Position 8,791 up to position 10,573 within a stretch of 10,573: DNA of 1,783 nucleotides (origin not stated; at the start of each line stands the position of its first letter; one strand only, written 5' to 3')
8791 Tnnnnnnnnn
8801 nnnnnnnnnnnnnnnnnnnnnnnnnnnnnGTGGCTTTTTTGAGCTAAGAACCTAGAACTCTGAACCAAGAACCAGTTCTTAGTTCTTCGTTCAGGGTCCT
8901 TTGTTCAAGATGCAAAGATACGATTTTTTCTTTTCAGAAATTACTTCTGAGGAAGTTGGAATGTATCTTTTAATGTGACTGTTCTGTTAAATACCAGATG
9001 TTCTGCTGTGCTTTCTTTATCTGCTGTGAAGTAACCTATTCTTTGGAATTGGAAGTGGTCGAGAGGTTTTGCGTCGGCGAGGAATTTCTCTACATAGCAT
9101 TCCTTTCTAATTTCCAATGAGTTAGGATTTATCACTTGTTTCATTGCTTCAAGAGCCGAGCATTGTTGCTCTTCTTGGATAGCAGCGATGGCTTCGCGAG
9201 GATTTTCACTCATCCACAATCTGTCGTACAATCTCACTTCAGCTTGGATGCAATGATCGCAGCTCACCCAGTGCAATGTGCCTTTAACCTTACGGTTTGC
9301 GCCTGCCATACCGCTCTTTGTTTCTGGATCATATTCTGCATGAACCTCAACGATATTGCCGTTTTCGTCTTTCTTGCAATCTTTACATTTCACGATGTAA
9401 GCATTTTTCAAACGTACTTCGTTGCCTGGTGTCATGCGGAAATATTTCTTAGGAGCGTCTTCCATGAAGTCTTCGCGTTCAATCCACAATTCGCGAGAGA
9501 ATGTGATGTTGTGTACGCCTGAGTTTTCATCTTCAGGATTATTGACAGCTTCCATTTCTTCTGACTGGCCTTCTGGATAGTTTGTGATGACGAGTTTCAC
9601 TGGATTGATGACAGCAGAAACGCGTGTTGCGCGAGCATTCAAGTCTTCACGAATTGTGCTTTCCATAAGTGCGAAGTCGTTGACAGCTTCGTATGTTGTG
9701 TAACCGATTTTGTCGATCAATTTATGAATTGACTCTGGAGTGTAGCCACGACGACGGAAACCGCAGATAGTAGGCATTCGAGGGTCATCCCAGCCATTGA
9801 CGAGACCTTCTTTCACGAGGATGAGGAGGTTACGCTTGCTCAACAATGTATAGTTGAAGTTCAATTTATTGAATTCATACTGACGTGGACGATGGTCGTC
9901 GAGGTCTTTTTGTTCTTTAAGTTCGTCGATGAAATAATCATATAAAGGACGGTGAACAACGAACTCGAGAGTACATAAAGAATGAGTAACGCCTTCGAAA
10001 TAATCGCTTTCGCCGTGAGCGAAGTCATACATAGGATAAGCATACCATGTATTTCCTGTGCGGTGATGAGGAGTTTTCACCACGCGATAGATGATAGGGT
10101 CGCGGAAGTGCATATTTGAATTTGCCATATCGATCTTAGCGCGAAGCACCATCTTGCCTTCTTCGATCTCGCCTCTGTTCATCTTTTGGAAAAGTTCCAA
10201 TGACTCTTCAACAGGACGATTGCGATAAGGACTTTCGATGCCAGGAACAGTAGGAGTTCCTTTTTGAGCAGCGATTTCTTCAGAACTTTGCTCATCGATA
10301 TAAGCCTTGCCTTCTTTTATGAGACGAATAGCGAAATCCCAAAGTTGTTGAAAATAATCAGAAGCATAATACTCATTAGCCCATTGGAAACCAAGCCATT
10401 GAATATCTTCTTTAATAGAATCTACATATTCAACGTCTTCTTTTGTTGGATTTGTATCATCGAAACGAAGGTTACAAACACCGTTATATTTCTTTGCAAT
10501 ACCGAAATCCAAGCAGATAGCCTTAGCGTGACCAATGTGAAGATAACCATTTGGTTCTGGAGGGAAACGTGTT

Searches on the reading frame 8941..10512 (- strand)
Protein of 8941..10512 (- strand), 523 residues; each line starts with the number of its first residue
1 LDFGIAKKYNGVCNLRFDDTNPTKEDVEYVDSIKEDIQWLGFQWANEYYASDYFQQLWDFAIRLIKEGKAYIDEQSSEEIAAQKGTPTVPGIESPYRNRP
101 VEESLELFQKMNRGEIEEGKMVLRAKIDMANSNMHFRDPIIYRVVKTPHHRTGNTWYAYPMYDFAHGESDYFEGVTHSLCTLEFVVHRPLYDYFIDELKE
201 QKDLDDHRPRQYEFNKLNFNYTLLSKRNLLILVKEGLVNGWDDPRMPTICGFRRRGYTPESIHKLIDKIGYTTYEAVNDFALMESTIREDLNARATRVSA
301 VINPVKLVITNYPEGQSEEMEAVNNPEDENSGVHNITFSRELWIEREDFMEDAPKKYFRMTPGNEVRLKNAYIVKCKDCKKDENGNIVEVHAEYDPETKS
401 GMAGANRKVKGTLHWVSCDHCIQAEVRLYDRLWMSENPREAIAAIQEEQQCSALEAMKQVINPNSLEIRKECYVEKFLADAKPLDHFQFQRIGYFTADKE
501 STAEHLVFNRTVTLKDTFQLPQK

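Call 6: search_protein_families(library=pfam, proteins=[window:8941-10512:-])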
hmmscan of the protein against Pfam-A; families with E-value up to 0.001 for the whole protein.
window:8941-10512:- (523 aa): 3 families
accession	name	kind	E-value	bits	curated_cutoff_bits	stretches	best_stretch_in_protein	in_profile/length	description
PF00749.27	tRNA-synt_1c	-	7.6e-82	275.2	23.4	1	2-292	25-313/314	tRNA synthetases class I (E and Q), catalytic domain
PF03950.23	tRNA-synt_1c_C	-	6.7e-30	103.6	23.9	1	295-395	1-91/91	tRNA synthetases class I (E and Q), anti-codon binding domain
PF20974.2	tRNA-synt_1c_C2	-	5e-21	75.6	23.9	1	412-498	1-69/69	tRNA synthetases class I (E and Q), anti-codon binding domain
